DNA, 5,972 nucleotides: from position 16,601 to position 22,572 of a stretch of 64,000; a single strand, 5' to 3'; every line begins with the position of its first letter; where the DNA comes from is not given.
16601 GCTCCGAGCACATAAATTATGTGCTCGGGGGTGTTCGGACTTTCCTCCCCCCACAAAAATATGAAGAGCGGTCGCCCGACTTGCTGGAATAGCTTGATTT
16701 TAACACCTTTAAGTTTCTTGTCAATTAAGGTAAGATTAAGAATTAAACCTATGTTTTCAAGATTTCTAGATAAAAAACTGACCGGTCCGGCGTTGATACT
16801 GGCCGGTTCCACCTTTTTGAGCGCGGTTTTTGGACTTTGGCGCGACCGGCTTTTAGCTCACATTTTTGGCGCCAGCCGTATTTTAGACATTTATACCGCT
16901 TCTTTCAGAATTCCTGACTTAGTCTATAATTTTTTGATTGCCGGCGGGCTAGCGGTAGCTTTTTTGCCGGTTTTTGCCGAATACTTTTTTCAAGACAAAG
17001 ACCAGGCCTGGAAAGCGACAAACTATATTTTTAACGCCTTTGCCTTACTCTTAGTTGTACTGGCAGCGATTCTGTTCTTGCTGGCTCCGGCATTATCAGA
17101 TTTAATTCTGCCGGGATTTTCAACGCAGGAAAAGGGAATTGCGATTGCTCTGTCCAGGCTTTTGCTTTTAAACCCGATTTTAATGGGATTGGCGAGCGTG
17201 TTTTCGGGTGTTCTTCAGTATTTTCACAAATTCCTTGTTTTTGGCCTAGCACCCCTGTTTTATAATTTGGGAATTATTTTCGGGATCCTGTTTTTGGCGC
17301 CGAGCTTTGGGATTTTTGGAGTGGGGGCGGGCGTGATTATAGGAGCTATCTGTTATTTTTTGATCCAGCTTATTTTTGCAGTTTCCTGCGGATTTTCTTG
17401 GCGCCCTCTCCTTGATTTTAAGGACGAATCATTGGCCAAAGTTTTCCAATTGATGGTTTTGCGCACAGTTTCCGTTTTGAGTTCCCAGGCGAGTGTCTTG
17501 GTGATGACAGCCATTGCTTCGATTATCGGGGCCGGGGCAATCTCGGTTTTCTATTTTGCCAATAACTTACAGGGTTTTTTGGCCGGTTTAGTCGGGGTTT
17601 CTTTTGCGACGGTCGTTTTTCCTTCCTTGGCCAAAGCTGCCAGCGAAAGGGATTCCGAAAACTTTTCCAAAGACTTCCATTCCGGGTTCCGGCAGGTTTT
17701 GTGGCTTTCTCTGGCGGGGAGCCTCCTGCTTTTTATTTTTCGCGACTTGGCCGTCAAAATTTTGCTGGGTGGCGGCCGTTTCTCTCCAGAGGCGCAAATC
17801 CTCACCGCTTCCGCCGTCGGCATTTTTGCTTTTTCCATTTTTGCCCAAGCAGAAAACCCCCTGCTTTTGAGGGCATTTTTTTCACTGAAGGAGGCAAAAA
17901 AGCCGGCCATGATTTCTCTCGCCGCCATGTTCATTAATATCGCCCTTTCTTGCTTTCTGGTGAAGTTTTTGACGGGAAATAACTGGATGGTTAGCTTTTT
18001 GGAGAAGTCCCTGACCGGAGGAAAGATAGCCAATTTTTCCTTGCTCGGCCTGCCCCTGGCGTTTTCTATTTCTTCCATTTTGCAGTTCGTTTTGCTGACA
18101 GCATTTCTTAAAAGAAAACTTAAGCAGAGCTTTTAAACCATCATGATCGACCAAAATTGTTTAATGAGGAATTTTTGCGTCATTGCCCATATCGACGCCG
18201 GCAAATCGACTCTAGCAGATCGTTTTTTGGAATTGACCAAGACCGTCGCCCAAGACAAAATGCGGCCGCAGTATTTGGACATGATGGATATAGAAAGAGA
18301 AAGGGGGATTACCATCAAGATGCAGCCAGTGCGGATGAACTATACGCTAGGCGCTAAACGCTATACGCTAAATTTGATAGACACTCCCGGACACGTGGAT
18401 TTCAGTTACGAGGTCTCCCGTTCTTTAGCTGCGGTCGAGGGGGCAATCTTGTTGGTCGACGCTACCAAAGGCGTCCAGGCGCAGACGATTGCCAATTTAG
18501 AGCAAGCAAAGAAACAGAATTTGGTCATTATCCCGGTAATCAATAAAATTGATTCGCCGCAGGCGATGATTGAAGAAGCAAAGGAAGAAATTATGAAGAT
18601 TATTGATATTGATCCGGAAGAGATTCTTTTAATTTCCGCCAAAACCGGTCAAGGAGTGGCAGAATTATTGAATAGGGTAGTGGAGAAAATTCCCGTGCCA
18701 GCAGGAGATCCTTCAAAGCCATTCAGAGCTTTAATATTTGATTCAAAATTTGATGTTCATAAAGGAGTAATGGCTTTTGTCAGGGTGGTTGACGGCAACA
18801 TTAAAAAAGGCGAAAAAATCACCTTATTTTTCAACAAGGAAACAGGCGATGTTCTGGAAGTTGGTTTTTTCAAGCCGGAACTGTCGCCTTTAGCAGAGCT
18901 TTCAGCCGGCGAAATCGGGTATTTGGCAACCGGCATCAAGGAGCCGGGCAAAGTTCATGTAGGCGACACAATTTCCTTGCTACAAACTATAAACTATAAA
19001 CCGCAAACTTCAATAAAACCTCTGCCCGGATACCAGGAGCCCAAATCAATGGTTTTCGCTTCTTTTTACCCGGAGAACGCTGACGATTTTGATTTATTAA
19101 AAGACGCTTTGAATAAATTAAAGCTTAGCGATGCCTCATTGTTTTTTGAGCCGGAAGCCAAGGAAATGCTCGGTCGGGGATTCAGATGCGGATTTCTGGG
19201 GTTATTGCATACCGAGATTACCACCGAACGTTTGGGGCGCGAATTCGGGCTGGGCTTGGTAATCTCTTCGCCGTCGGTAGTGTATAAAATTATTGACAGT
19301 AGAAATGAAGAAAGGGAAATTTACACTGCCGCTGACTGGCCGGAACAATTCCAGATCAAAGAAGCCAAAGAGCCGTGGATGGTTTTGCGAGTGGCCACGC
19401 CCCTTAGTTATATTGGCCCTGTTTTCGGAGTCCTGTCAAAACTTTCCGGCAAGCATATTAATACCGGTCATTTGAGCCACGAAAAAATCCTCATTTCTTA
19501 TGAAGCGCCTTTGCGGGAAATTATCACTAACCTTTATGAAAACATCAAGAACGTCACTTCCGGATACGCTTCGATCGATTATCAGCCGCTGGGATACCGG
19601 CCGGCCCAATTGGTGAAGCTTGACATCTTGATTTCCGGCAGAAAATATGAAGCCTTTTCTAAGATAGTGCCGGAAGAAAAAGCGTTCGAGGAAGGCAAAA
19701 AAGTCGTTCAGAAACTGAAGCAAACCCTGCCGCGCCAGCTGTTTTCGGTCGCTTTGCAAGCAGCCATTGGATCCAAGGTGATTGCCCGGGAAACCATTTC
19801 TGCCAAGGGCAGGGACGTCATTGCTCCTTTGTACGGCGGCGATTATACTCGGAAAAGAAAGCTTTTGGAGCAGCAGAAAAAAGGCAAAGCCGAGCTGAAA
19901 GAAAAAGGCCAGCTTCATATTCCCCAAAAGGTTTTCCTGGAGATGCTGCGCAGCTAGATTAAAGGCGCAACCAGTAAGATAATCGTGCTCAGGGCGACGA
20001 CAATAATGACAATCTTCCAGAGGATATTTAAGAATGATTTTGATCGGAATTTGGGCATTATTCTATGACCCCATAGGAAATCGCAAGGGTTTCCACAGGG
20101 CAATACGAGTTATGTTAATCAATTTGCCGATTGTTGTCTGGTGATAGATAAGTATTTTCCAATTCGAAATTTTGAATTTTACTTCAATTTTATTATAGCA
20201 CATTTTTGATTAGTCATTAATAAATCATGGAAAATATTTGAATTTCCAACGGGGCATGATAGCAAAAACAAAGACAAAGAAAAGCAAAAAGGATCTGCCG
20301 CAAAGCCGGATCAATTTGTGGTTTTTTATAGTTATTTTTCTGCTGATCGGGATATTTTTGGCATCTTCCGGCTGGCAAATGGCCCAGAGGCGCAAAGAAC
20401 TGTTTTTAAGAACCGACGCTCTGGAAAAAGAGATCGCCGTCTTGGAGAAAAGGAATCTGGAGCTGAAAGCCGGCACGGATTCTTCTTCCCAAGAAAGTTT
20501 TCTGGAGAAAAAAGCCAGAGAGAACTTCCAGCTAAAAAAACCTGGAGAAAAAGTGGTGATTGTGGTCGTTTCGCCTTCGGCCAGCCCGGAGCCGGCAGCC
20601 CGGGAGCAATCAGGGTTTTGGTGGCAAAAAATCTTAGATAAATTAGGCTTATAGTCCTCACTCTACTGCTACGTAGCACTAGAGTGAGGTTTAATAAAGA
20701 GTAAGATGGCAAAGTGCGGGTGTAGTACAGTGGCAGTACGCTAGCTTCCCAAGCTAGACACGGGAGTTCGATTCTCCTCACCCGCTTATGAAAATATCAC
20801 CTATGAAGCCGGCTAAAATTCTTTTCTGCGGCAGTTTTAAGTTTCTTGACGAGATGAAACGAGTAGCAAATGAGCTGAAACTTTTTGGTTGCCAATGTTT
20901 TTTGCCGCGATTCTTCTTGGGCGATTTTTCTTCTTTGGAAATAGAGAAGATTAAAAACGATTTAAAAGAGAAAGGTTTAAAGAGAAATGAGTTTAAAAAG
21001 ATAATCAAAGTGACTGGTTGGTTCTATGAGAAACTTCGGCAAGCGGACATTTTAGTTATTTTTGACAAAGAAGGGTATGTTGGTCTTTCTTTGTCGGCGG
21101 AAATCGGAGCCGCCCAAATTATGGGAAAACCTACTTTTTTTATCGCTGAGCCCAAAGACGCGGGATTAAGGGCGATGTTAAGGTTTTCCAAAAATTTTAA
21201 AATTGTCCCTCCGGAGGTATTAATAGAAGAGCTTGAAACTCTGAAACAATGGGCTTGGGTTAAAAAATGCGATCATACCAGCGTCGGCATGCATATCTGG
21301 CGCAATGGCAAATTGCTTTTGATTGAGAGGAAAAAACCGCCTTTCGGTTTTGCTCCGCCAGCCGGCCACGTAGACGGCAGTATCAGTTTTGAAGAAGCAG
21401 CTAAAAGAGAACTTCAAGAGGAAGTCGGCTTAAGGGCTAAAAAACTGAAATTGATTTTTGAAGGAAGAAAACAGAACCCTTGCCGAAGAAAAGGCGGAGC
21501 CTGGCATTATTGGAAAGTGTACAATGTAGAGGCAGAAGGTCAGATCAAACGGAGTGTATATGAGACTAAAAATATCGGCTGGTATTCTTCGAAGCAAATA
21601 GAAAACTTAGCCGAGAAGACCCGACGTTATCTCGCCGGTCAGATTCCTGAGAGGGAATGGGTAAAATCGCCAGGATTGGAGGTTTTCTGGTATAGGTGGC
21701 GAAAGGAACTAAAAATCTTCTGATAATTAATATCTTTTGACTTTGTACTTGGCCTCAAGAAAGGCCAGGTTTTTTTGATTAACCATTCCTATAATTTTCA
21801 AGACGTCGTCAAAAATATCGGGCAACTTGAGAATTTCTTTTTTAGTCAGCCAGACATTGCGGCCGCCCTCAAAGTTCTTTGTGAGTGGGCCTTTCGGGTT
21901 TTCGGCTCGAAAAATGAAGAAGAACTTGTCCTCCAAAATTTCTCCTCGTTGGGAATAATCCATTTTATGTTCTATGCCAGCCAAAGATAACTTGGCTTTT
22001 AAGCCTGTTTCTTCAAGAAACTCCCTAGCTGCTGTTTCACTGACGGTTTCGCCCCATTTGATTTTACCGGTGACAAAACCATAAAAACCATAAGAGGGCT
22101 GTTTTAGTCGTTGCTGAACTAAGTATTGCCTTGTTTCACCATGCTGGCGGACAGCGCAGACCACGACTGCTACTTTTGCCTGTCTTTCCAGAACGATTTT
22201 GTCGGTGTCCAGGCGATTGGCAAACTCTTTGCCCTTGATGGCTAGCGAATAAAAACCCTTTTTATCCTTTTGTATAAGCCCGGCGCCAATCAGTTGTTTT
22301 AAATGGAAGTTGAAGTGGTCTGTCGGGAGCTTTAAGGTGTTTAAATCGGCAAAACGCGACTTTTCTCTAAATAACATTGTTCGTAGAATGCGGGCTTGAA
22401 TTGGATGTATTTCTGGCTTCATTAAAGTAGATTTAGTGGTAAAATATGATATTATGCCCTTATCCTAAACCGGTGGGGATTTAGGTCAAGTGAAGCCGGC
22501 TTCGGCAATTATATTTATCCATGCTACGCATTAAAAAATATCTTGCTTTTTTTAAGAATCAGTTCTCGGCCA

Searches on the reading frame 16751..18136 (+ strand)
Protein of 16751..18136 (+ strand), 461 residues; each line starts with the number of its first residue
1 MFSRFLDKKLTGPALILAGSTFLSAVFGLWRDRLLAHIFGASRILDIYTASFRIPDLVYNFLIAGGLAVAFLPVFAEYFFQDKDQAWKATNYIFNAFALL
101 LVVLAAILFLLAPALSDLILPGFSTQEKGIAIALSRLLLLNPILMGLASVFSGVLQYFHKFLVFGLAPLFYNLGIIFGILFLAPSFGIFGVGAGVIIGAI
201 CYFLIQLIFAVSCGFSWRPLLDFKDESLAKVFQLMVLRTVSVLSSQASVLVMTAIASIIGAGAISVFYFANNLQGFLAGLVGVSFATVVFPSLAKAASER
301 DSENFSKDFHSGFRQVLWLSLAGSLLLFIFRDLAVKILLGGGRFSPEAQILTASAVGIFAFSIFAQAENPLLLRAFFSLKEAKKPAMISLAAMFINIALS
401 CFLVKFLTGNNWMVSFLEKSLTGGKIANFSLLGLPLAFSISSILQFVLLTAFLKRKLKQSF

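Call 10: search_protein_families(library=pfam, proteins=[window:16751-18136:+], max_evalue=0.01)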
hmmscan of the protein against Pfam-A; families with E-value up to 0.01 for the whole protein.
window:16751-18136:+ (461 aa): 2 families
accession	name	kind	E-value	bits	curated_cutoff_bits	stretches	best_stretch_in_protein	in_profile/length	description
PF03023.19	MurJ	-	1.2e-76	258.6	27.4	1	35-458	1-404/451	Lipid II flippase MurJ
PF01554.23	MatE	-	0.00023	21.4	24.9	1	241-400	5-159/161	MatE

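Call 14: find_related_loci(query=window:16751-18136:+, collection=genome_contigs, flank=10000)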
Query window:16751-18136:+ (461 aa) in genome_contigs; peptide patterns used: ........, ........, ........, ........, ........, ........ (x = any residue, [..] = any of these).
96 stretches matched a pattern; 2 encode a relative of the query (tblastn E <= 1e-3); 2 distinct loci.
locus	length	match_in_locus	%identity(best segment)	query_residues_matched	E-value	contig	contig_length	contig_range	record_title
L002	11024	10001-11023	55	1-341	8e-112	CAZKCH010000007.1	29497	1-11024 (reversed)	MAG TPA_asm: uncultured Candidatus Saccharibacteria bacterium isolate binchicken_co220_105 genome assembly, contig: NODE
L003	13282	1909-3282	44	1-455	6e-108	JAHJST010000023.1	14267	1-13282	MAG: Patescibacteria group bacterium isolate OS_PC_MetaG.mb.27 OS_PC_MetaG.mb.27_k141_743457, whole genome shotgun seque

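Call 18: search_protein_families(library=pfam, proteins=[L002:491-2137:+, L002:2124-3149:+, L002:3130-4284:+, L002:4251-4709:+, L002:4834-5157:+, L002:5626-7188:+, L002:7206-8138:+, L002:8143-9408:+], max_evalue=0.001)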
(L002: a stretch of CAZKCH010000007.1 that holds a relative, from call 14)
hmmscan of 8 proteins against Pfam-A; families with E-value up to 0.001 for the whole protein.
L002:491-2137:+ (548 aa): 4 families
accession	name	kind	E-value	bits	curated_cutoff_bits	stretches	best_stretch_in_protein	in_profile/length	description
PF23477.1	zf_Tbcl_2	-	8.2e-12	45.1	27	1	439-471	3-35/37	Probable treble clef zinc finger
PF10412.15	TrwB_AAD_bind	-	4e-09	36.3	20.5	1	24-319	11-288/387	Type IV secretion-system coupling protein DNA-binding domain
PF12696.13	TraG-D_C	-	3.4e-05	24.2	22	1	280-345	4-72/126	TraM recognition site of TraD and TraG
PF01935.23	DUF87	-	3.9e-05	24.3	23.2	1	22-242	16-204/220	Helicase HerA, central domain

L002:2124-3149:+ (341 aa): 1 family
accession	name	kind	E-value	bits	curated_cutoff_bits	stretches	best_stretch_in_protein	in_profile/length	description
PF00162.24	PGK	-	7.3e-96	321.9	27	2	4-186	1-191/379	Phosphoglycerate kinase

L002:3130-4284:+ (384 aa): 1 family
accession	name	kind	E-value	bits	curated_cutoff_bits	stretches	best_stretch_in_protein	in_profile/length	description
PF01368.27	DHH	-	1.3e-13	51.7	28.1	1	22-171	1-124/125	DHH family, N-terminal domain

L002:4251-4709:+ (152 aa): 2 families
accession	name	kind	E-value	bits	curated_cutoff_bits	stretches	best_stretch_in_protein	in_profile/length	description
PF13456.12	RVT_3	-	2.7e-19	69.7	21.6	1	14-141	2-123/123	Reverse transcriptase-like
PF00075.30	RNase_H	-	6.3e-14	52.8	25.8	1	8-92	2-74/141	RNase H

L002:4834-5157:+ (107 aa): 2 families
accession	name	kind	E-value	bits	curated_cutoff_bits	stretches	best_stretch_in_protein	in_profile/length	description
PF01371.25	Trp_repressor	-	6.7e-21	74.6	27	1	10-92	4-87/88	Trp repressor protein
PF13384.12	HTH_23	-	3.2e-05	24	24.6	1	43-84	6-48/50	Homeodomain-like domain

L002:5626-7188:+ (520 aa): 1 family
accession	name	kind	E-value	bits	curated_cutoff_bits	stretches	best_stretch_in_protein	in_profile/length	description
PF00221.24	Lyase_aromatic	-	1.4e-169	565.1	27.3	1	14-472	1-466/466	Aromatic amino acid lyase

L002:7206-8138:+ (310 aa): 1 family
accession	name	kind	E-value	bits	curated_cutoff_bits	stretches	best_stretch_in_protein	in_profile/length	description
PF00291.31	PALP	-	3.8e-74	250.1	35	1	14-304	2-295/295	Pyridoxal-phosphate dependent enzyme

L002:8143-9408:+ (421 aa): 4 families
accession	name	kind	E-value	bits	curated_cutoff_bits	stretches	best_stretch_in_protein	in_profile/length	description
PF13393.11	tRNA-synt_His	-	1.5e-42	146.3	25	1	10-307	1-308/308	Histidyl-tRNA synthetase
PF03129.25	HGTP_anticodon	-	4.1e-13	49.7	21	1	344-412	22-89/94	Anticodon binding domain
PF00587.30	tRNA-synt_2b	-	3.4e-09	37.4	29.3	1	65-165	1-108/179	tRNA synthetase class II core domain (G, H, P, S and T)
PF00152.25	tRNA-synt_2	-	1.2e-05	25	25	1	8-199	11-182/308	tRNA synthetases class II (D, K and N)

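Call 25: find_related_loci(query=A1, collection=metagenome_contigs, flank=10000)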
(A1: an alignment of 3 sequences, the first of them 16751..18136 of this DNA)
Query A1 (461 aa) in metagenome_contigs; peptide patterns used: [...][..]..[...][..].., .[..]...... (x = any residue, [..] = any of these).
475 stretches matched a pattern; 84 encode a relative of the query (tblastn E <= 1e-3); the best 80 are kept; 80 distinct loci.
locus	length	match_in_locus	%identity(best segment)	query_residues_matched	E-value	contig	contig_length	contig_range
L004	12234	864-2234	53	4-460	2e-148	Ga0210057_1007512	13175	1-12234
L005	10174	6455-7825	53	4-460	2e-145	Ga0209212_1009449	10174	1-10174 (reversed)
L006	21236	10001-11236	54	36-447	2e-136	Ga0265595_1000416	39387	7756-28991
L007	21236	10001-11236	54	36-447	2e-136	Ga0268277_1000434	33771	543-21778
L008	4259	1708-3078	47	2-458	1e-128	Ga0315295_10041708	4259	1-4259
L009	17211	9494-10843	48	8-458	1e-126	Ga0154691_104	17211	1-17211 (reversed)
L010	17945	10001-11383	47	1-458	1e-126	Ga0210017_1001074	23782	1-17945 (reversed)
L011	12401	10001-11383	48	1-458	9e-126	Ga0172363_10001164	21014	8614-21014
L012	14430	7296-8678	48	1-458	9e-126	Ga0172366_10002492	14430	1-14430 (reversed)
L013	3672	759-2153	47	1-461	1e-128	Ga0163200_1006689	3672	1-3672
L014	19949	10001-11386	47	4-457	1e-123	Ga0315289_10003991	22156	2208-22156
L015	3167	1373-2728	45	7-458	2e-124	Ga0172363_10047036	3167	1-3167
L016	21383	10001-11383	46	1-457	4e-119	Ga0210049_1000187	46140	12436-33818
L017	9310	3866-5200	45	1-442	2e-118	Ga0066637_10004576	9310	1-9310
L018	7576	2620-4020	48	2-457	1e-117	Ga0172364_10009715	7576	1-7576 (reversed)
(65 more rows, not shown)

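Call 62: search_protein_families(library=pfam, proteins=[L006:5327-6016:+, L006:7310-7495:+, L006:7614-8444:+, L006:8493-9365:+], max_evalue=0.01)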
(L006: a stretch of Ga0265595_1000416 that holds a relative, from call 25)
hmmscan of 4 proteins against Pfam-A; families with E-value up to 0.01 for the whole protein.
L006:5327-6016:+ (229 aa): 1 family
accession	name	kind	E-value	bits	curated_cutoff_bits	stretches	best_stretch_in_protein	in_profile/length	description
PF00696.33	AA_kinase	-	5.4e-21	75.8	24.9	1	5-207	2-234/234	Amino acid kinase family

L006:7310-7495:+ (61 aa): 0 families

L006:7614-8444:+ (276 aa): 0 families

L006:8493-9365:+ (290 aa): 0 families

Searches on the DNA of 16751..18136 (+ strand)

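Call 15: search_rna_families(sources=[L002, L003], threshold=gathering)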
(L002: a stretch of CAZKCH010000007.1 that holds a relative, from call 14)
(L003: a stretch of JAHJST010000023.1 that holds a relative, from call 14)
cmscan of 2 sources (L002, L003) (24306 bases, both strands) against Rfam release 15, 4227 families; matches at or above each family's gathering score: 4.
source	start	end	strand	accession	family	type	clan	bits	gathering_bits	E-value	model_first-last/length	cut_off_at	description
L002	9475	9938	-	RF00010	RNaseP_bact_a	Gene; ribozyme;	CL00002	113.5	100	2.2e-34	1-367/367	no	Bacterial RNase P class A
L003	9478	9550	-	RF00005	tRNA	Gene; tRNA;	CL00001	69.2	29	1.9e-13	1-71/71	no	tRNA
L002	5523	5595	+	RF00005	tRNA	Gene; tRNA;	CL00001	57.3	29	3.8e-10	1-71/71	no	tRNA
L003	10492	10575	-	RF00005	tRNA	Gene; tRNA;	CL00001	56.5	29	6e-10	1-71/71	no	tRNA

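Call 69: search_rna_families(sources=[L009, L014, L020, L028, L031, L032, L040, L082, L005, L043, L086, L036, L008], threshold=gathering)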
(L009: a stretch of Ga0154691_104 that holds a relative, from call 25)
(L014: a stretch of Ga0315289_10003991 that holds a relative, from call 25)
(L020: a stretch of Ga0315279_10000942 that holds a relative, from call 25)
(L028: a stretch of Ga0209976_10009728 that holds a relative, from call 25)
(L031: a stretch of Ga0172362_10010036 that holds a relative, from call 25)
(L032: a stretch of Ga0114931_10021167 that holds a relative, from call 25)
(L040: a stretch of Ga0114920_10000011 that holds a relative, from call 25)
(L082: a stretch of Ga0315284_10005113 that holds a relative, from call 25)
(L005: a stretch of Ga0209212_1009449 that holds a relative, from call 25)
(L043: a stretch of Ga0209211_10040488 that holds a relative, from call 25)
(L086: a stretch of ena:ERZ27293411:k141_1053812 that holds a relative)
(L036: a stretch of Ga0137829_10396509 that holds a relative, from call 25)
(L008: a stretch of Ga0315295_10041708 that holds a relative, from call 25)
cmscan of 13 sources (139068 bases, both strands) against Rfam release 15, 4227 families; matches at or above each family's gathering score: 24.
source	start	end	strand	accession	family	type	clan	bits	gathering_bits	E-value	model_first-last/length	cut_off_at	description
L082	9520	9878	-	RF00010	RNaseP_bact_a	Gene; ribozyme;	CL00002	134.3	100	1.2e-40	1-367/367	no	Bacterial RNase P class A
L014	9467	9841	-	RF00010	RNaseP_bact_a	Gene; ribozyme;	CL00002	133.5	100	2.1e-40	1-367/367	no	Bacterial RNase P class A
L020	9497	9851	-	RF00010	RNaseP_bact_a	Gene; ribozyme;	CL00002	123.1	100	7.2e-37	1-367/367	no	Bacterial RNase P class A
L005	5942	6344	-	RF00010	RNaseP_bact_a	Gene; ribozyme;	CL00002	123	100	7.6e-37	1-367/367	no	Bacterial RNase P class A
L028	2936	3298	-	RF00010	RNaseP_bact_a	Gene; ribozyme;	CL00002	113.6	100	1.2e-33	1-367/367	no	Bacterial RNase P class A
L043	3087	3521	-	RF00010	RNaseP_bact_a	Gene; ribozyme;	CL00002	111.1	100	8.5e-33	1-367/367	no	Bacterial RNase P class A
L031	5068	5493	-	RF00010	RNaseP_bact_a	Gene; ribozyme;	CL00002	106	100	4.5e-31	1-367/367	no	Bacterial RNase P class A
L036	813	1229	+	RF00010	RNaseP_bact_a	Gene; ribozyme;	CL00002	105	100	9.7e-31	1-367/367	no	Bacterial RNase P class A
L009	9026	9373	-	RF00010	RNaseP_bact_a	Gene; ribozyme;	CL00002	100.7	100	2.8e-29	1-367/367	no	Bacterial RNase P class A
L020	14140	14211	+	RF00005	tRNA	Gene; tRNA;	CL00001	75.6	29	1.9e-14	1-71/71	no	tRNA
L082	134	244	+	RF00001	5S_rRNA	Gene; rRNA;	CL00113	73.7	38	2.3e-13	1-120/120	no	5S ribosomal RNA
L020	14057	14127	+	RF00005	tRNA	Gene; tRNA;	CL00001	71.4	29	2.8e-13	1-71/71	no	tRNA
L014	12088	12159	+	RF00005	tRNA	Gene; tRNA;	CL00001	68.8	29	1.4e-12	1-71/71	no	tRNA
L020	2227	2300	+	RF00005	tRNA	Gene; tRNA;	CL00001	68.8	29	1.4e-12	1-71/71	no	tRNA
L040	14985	15056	+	RF00005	tRNA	Gene; tRNA;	CL00001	68.8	29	1.5e-12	1-71/71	no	tRNA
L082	1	92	+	RF02541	LSU_rRNA_bacteria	Gene; rRNA;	CL00112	68.7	50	8.3e-18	2833-2925/2925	5'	Bacterial large subunit ribosomal RNA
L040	14894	14964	+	RF00005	tRNA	Gene; tRNA;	CL00001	67.4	29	3.5e-12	1-71/71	no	tRNA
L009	13212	13282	+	RF00005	tRNA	Gene; tRNA;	CL00001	67.2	29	4e-12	1-71/71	no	tRNA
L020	2305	2380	+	RF00005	tRNA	Gene; tRNA;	CL00001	66.8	29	5e-12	1-71/71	no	tRNA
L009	15963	16034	+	RF00005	tRNA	Gene; tRNA;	CL00001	65.9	29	9.2e-12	1-71/71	no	tRNA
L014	11965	12035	+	RF00005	tRNA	Gene; tRNA;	CL00001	65.3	29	1.3e-11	1-71/71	no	tRNA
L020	2132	2202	+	RF00005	tRNA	Gene; tRNA;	CL00001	56.8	29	2.8e-09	1-71/71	no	tRNA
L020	16991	17061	+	RF00005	tRNA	Gene; tRNA;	CL00001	55.5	29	6.8e-09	1-71/71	no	tRNA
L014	15016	15086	+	RF00005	tRNA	Gene; tRNA;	CL00001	48.6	29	5.3e-07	1-71/71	no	tRNA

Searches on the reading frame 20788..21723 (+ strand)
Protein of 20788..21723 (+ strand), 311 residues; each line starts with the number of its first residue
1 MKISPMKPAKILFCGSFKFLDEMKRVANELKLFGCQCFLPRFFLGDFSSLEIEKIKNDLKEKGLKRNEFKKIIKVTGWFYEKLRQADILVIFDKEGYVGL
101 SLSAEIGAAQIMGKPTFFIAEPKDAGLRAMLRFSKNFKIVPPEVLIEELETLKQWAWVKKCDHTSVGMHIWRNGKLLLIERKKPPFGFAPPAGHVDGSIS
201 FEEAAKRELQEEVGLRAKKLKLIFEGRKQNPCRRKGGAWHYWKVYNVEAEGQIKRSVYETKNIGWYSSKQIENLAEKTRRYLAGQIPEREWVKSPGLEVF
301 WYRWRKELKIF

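Call 81: search_protein_families(library=pfam, proteins=[window:20788-21723:+], max_evalue=0.0001)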
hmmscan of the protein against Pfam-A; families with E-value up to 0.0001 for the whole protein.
window:20788-21723:+ (311 aa): 1 family
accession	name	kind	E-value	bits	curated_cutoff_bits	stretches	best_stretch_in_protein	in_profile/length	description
PF00293.34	NUDIX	-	2.2e-14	54.1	21.1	1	163-279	3-128/134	NUDIX domain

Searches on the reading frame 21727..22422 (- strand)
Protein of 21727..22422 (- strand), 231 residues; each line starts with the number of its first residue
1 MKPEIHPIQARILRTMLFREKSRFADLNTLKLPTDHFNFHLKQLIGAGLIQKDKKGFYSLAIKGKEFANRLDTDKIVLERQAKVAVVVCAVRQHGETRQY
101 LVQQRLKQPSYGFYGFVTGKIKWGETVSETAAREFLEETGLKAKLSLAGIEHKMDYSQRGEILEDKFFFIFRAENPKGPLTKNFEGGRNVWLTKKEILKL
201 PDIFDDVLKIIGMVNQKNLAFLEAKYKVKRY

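Call 81: search_protein_families(library=pfam, proteins=[window:21727-22422:-], max_evalue=0.0001)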
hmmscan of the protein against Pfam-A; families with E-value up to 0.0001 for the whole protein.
window:21727-22422:- (231 aa): 1 family
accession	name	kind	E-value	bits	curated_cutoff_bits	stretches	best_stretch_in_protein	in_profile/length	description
PF00293.34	NUDIX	-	5.5e-15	56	21.1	1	84-199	4-120/134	NUDIX domain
